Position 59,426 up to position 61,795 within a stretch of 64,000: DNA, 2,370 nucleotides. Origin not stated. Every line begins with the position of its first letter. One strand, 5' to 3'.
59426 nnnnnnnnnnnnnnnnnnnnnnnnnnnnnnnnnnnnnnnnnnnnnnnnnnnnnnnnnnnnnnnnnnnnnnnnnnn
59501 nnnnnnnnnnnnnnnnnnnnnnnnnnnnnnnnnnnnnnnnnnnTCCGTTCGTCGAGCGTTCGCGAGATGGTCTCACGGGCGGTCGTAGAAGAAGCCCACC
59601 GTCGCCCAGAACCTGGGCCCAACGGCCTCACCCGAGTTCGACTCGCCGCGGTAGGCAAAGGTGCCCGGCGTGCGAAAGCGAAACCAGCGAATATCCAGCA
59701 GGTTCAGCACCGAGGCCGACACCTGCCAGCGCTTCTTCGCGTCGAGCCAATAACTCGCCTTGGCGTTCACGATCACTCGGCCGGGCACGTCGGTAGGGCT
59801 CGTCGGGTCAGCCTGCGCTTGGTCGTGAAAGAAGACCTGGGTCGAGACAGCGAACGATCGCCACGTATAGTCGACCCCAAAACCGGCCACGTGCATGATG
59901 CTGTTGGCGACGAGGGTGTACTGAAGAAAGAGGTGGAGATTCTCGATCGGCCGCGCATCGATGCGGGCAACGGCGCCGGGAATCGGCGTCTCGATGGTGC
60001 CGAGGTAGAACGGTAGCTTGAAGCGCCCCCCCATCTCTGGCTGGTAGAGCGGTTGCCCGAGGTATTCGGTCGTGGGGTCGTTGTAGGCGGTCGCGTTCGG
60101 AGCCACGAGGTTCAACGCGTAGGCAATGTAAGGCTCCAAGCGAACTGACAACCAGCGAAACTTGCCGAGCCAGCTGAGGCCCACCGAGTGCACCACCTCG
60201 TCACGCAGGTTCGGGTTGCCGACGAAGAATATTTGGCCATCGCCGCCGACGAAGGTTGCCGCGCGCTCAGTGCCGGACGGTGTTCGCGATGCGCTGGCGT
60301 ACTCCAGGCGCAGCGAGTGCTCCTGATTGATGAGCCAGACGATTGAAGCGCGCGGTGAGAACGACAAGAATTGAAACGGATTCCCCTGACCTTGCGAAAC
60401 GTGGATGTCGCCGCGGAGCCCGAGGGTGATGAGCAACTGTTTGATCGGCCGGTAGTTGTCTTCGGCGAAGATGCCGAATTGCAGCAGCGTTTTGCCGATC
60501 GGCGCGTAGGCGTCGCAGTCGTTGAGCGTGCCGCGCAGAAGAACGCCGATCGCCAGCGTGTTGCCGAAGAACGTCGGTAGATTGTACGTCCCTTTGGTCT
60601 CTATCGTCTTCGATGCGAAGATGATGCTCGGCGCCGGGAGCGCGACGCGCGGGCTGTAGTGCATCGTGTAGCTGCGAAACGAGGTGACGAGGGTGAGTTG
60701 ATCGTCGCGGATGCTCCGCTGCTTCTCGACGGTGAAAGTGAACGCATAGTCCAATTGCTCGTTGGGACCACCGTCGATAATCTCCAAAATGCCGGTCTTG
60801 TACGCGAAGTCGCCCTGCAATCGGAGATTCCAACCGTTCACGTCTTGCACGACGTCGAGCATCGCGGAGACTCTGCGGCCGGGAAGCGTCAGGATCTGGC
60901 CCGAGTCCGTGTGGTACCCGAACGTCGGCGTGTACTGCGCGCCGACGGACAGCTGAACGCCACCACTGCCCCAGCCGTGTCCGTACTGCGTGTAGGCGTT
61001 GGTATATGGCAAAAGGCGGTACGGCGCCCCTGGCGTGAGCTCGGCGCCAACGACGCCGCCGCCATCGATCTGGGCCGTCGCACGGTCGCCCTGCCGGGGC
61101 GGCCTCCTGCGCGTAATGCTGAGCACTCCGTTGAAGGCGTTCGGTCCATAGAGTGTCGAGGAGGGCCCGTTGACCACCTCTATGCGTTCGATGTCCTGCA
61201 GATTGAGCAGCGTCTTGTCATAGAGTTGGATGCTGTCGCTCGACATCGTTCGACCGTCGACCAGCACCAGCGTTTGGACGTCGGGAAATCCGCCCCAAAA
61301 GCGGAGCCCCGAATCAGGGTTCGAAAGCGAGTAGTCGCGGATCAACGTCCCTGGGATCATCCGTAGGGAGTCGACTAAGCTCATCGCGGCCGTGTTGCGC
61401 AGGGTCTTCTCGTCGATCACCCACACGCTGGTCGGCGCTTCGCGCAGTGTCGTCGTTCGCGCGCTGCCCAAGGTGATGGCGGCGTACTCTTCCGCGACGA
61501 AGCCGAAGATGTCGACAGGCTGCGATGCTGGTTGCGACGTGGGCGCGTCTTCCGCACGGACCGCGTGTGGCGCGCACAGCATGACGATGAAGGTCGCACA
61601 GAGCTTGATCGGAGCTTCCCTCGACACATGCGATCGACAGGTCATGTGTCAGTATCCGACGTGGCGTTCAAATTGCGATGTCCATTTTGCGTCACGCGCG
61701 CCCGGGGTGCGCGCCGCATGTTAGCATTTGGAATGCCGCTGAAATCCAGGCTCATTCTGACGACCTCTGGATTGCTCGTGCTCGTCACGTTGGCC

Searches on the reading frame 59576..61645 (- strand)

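Call 76: search_protein_families(library=pfam, proteins=[window:59576-61645:-], max_evalue=0.0001)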
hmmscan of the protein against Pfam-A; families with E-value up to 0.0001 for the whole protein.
window:59576-61645:- (690 aa): 3 families
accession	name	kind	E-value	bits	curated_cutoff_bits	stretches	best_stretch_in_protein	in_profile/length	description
PF00593.30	TonB_dep_Rec_b-barrel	-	1.2e-21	78.5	27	1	214-501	17-288/436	TonB dependent receptor-like, beta-barrel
PF07715.20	Plug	-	7.3e-19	68.7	23.9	1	67-174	2-107/107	TonB-dependent Receptor Plug Domain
PF14905.12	OMP_b-brl_3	-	4.3e-06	26.5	27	1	417-502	147-234/408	Outer membrane protein beta-barrel family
